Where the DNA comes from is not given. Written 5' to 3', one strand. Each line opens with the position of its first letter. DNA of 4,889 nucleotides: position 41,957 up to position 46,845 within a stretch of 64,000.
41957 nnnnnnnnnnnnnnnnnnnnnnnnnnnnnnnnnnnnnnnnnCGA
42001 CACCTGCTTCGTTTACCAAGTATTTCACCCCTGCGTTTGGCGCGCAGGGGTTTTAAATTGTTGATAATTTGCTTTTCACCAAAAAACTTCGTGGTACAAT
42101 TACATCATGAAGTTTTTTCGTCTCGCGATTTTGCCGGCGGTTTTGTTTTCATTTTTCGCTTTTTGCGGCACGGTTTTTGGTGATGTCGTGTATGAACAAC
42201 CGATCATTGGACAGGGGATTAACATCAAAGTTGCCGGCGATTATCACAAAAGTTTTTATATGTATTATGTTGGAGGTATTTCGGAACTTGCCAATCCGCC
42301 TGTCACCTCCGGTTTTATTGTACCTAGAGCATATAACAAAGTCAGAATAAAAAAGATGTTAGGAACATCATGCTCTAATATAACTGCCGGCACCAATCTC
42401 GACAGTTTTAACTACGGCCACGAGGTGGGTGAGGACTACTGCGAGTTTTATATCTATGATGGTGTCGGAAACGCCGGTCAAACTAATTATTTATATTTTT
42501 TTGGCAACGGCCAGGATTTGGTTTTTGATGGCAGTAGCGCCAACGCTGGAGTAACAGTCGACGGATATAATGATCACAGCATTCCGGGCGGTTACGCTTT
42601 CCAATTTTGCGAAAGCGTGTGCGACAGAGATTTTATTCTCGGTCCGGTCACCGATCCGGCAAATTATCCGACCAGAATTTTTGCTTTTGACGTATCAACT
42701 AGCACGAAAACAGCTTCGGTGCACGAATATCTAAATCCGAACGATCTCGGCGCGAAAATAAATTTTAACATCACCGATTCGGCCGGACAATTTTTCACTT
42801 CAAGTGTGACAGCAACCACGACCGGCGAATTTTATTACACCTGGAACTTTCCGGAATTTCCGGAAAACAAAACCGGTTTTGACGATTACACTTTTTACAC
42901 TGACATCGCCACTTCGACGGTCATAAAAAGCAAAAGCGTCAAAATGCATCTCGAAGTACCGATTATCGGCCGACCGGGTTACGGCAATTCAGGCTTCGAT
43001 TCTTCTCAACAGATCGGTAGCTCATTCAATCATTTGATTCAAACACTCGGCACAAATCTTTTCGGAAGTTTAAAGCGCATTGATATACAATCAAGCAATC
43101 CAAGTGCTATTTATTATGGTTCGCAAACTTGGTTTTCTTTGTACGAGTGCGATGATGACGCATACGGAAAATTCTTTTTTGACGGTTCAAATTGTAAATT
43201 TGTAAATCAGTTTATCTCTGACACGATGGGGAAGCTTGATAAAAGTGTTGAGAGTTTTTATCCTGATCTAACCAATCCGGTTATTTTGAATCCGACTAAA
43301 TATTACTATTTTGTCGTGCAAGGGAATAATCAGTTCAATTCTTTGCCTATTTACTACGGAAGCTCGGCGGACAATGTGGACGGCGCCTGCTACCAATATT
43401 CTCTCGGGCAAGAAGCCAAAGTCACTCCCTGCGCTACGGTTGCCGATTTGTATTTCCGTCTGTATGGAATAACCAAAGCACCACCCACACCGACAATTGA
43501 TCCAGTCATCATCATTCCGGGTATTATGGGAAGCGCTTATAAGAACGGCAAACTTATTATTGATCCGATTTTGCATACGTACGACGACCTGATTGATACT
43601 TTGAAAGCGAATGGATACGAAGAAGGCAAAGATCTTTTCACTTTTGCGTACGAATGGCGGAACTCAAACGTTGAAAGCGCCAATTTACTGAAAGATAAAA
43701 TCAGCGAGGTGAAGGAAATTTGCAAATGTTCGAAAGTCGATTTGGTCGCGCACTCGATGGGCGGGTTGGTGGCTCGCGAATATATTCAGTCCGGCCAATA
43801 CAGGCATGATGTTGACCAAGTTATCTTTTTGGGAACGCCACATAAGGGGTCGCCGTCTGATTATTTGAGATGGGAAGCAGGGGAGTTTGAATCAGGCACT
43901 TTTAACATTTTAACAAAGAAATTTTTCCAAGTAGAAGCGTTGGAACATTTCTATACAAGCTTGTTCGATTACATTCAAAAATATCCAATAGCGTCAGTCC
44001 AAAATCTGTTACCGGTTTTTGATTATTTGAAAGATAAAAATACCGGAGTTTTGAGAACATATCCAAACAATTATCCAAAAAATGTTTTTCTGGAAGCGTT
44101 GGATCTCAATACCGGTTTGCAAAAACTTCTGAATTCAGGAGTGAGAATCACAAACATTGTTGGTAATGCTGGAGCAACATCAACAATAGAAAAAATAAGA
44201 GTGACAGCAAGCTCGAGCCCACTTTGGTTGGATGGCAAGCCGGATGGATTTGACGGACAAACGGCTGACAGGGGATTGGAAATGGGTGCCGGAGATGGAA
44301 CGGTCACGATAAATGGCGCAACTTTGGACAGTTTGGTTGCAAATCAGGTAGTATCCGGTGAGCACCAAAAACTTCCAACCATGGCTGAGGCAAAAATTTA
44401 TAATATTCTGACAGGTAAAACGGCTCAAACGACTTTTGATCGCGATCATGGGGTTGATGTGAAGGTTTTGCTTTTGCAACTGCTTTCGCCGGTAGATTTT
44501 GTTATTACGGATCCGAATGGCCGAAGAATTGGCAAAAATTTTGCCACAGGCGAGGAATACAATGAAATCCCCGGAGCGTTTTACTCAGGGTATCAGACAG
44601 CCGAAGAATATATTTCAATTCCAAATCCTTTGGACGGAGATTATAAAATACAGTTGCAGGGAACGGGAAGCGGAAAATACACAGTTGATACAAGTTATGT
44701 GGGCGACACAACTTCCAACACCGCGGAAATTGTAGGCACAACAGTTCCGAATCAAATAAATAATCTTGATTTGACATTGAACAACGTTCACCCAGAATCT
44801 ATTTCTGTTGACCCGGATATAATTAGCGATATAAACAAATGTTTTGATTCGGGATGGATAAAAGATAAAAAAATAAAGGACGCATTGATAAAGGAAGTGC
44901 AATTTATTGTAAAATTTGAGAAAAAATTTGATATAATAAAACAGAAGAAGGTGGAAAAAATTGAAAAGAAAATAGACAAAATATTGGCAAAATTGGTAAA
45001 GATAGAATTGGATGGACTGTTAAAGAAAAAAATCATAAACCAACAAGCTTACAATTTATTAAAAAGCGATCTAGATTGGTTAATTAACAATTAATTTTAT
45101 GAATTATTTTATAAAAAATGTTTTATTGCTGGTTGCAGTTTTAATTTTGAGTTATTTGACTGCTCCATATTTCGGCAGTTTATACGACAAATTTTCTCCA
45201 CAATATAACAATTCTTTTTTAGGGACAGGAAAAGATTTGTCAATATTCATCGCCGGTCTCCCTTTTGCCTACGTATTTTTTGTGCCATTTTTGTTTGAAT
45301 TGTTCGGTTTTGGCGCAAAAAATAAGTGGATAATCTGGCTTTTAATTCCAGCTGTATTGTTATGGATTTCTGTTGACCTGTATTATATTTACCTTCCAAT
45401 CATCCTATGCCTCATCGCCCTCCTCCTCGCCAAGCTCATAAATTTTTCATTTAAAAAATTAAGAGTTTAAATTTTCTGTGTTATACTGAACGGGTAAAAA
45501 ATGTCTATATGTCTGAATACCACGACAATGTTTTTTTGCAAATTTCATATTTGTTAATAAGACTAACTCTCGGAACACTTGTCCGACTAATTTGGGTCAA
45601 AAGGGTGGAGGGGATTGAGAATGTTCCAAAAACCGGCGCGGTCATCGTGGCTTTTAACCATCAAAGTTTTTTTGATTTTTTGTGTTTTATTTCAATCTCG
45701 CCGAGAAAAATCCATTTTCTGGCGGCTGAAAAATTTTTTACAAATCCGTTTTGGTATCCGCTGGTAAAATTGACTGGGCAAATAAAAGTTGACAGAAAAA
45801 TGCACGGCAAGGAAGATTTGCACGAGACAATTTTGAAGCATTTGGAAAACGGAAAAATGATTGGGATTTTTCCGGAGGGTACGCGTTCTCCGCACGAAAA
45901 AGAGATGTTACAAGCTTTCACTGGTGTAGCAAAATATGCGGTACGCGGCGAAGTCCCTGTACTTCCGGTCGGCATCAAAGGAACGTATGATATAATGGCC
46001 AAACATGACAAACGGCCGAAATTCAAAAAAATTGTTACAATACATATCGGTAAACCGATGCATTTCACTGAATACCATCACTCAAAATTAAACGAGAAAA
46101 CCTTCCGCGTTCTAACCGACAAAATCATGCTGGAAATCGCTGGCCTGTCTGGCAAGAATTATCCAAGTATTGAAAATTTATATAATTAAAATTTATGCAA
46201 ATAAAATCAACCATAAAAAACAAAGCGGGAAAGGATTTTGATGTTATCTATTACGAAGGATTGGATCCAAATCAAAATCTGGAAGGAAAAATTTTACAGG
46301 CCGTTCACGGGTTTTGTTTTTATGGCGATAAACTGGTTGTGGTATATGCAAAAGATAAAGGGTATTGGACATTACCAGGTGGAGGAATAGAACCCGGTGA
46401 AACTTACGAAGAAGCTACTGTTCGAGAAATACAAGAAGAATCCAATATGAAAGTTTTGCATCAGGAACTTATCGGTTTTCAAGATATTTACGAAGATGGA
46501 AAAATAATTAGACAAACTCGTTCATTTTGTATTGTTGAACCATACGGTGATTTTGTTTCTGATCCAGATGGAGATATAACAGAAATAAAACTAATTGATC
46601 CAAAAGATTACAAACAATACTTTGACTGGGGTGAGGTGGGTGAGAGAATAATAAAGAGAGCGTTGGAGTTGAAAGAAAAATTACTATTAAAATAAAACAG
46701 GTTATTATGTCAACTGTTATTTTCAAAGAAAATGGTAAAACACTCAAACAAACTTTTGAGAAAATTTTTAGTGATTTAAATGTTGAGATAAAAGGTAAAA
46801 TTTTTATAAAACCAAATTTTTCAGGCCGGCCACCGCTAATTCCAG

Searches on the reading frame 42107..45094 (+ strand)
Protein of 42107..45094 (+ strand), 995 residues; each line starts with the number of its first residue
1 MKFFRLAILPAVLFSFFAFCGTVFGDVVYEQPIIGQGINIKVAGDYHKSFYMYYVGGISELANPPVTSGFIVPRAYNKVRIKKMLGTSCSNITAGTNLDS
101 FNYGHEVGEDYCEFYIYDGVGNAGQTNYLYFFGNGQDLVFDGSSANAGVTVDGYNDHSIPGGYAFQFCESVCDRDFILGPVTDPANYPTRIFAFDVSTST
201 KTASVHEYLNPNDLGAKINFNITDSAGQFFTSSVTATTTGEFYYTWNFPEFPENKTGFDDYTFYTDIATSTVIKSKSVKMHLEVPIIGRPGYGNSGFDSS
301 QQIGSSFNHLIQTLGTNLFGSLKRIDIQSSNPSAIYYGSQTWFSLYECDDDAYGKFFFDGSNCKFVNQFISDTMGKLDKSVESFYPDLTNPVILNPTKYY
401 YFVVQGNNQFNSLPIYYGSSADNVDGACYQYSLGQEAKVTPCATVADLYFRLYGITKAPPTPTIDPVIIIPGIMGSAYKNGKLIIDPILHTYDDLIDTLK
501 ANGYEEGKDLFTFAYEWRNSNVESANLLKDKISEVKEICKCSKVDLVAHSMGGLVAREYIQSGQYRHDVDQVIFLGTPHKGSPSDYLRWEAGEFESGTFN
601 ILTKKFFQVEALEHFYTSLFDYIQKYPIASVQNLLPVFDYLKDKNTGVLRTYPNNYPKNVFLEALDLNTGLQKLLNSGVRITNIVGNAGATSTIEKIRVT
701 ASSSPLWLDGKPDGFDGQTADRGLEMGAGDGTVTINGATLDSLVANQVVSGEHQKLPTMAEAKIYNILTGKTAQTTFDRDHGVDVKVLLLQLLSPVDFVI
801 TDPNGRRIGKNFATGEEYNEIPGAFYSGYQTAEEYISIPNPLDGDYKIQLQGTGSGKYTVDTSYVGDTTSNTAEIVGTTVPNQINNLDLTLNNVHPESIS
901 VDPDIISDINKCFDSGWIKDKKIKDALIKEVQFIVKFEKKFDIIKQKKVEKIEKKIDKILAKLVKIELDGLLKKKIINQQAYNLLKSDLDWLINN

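Call 13: search_protein_families(library=pfam, proteins=[window:42107-45094:+], max_evalue=0.01)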
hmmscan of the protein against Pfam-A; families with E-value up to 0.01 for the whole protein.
window:42107-45094:+ (995 aa): 9 families
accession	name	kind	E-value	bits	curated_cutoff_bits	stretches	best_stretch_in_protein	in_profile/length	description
PF02450.21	LCAT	-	5.1e-18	65.9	21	1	489-782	66-321/392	Lecithin:cholesterol acyltransferase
PF07819.20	PGAP1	-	2.4e-12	47.6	24.3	1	466-584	6-134/233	PGAP1-like alpha/beta domain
PF01674.24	Lipase_2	-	1e-07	32.1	20.3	1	465-577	2-107/219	Lipase (class 2)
PF02089.21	Palm_thioest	-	2.5e-06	27.8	26.8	1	519-586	42-117/254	Palmitoyl protein thioesterase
PF24096.1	DUF7379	-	7.6e-06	26.4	33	1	526-582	55-115/191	Domain of unknown function (DUF7379)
PF00561.26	Abhydrolase_1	-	0.0009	19.4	25.8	1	466-586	2-113/245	alpha/beta hydrolase fold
PF12146.15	Hydrolase_4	-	0.0033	17.2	27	1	534-582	68-114/239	Serine aminopeptidase, S33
PF06028.17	DUF915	-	0.0034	17.2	22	1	521-582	82-146/255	Alpha/beta hydrolase of unknown function (DUF915)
PF05990.18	DUF900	-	0.0044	16.9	20.5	1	511-568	64-120/232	Alpha/beta hydrolase of unknown function (DUF900)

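Call 54: find_homologous_proteins(query=window:42107-45094:+, max_evalue=1e-10)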
Query window:42107-45094:+ (995 aa): 252 proteins with E <= 1e-10 among 8000 candidates; the best 120 are listed.
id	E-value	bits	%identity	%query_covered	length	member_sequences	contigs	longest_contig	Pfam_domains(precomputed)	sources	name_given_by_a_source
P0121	0.0e+0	2297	100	100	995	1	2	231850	PF02089.22,PF01674.25,PF02450.22,PF07819.20,PF24096.3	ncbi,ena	-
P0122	1.7e-250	852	70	53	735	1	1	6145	PF02089.22,PF01674.25,PF02450.22,PF07819.20,PF24096.3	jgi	jgi:hypothetical protein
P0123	4.4e-219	748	65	54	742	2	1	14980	PF02089.22,PF01674.25,PF02450.22,PF07819.20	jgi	-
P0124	7.5e-218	744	63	54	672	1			PF02089.22,PF01674.25,PF02450.22,PF07819.20,PF24096.3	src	-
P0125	3.4e-217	742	63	54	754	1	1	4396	PF02089.22,PF01674.25,PF02450.22,PF07819.20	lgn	-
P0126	9.7e-216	737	63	54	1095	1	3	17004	PF02089.22,PF01674.25,PF02450.22,PF07819.20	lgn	-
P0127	2.4e-212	726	61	54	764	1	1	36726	PF02089.22,PF01674.25,PF02450.22,PF07819.20,PF24096.3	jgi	jgi:pimeloyl-ACP methyl ester carboxylesterase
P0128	2.4e-209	716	61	54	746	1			PF02089.22,PF02450.22,PF07819.20,PF24096.3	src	-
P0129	1.6e-203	697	61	54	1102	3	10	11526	PF02089.22,PF13229.13,PF01674.25,PF02450.22,PF07819.20,PF24096.3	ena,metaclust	metaclust:\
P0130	2.9e-203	696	60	53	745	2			PF02089.22,PF01674.25,PF02450.22,PF07819.20,PF24096.3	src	-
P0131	2.3e-201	690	59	54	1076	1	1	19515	PF02089.22,PF01674.25,PF02450.22,PF00561.27,PF07819.20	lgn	-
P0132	1.3e-199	684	59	54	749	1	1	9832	PF02089.22,PF01674.25,PF02450.22,PF07819.20,PF24096.3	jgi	jgi:pimeloyl-ACP methyl ester carboxylesterase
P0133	6.7e-199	681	59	54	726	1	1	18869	PF02089.22,PF01674.25,PF02450.22,PF07819.20,PF24096.3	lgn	-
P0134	4.5e-198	679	63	43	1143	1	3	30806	PF02089.22,PF01674.25,PF02450.22,PF07819.20,PF24096.3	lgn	-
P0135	2.3e-197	676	58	52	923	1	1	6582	PF02089.22,PF02450.22,PF08309.18,PF07819.20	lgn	-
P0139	4.0e-196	672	71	41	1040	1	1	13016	PF02089.22,PF01674.25,PF02450.22,PF07819.20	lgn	-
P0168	1.4e-183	631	67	44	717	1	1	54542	PF02089.22,PF01674.25,PF02450.22,PF00561.27,PF07819.20,PF24096.3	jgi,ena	-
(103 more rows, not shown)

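Call 58: find_encoding_contigs(protein=P0168, flank=10000, max_places=3)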
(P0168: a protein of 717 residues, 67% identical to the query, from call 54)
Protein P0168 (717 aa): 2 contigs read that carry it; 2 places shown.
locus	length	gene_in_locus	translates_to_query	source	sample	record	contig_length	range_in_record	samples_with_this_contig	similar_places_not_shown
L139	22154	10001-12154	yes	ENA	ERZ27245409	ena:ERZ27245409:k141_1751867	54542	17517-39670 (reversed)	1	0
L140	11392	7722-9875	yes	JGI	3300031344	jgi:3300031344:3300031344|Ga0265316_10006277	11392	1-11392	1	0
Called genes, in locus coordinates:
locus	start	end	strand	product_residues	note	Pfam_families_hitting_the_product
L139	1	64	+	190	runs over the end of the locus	-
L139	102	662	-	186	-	PF08207:EFP_N, PF09285:Elong-fact-P_C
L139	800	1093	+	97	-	-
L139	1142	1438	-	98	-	PF21096:RecA_C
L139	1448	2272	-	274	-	PF00154:RecA_N, PF08423:Rad51, PF06745:ATPase (weak), PF01637:ATPase_2 (faint)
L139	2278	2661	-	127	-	PF09136:Glucodextran_B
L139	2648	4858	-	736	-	PF13491:FtsK_4TM, PF17854:FtsK_alpha, PF01580:FtsK_SpoIIIE, PF01935:DUF87 (weak), PF09397:FtsK_gamma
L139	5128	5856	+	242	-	-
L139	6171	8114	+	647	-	-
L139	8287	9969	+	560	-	-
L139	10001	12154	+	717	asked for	PF00561:Abhydrolase_1 (faint), PF01674:Lipase_2 (weak), PF02089:Palm_thioest (weak), PF07819:PGAP1, PF02450:LCAT, PF24096:DUF7379 (weak)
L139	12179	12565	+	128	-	-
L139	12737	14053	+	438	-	PF00801:PKD (weak), PF18911:PKD_4, PF00932:LTD (weak)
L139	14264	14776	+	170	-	PF00466:Ribosomal_L10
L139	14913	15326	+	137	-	PF16320:Ribosomal_L12_N, PF00542:Ribosomal_L12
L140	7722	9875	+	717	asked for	PF00561:Abhydrolase_1 (faint), PF01674:Lipase_2 (weak), PF02089:Palm_thioest (weak), PF07819:PGAP1, PF02450:LCAT, PF24096:DUF7379 (weak)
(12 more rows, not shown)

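Call 59: find_encoding_contigs(protein=P0139, flank=10000, max_places=3)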
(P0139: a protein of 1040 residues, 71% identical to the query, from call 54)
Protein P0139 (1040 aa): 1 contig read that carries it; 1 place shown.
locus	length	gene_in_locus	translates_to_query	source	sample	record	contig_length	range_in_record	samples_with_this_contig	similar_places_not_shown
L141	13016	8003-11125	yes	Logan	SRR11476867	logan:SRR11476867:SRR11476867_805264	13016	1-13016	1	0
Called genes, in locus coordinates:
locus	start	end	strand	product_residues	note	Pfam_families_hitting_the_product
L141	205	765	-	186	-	PF08207:EFP_N, PF09285:Elong-fact-P_C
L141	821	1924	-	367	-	PF00154:RecA_N, PF06745:ATPase (weak), PF08423:Rad51, PF01637:ATPase_2 (faint), PF21096:RecA_C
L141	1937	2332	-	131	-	PF09136:Glucodextran_B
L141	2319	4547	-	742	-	PF13491:FtsK_4TM, PF17854:FtsK_alpha, PF01580:FtsK_SpoIIIE, PF01935:DUF87 (weak), PF09397:FtsK_gamma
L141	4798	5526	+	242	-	-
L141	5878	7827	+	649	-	-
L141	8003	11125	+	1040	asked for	PF01674:Lipase_2 (weak), PF02089:Palm_thioest (weak), PF02450:LCAT, PF07819:PGAP1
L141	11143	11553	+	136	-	-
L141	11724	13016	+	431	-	?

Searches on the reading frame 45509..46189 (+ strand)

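Call 13: search_protein_families(library=pfam, proteins=[window:45509-46189:+], max_evalue=0.01)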
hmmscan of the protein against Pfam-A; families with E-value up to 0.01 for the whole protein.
window:45509-46189:+ (226 aa): 1 family
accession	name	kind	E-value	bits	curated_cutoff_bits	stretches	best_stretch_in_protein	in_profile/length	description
PF01553.26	Acyltransferase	-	2.5e-27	95.7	23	1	32-157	3-132/132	Acyltransferase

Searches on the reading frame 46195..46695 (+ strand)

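Call 13: search_protein_families(library=pfam, proteins=[window:46195-46695:+], max_evalue=0.01)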
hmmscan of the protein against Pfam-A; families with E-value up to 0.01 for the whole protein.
window:46195-46695:+ (166 aa): 1 family
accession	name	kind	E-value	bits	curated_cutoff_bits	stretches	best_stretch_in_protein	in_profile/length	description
PF00293.34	NUDIX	-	3e-13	50.4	21.1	1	46-146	14-124/134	NUDIX domain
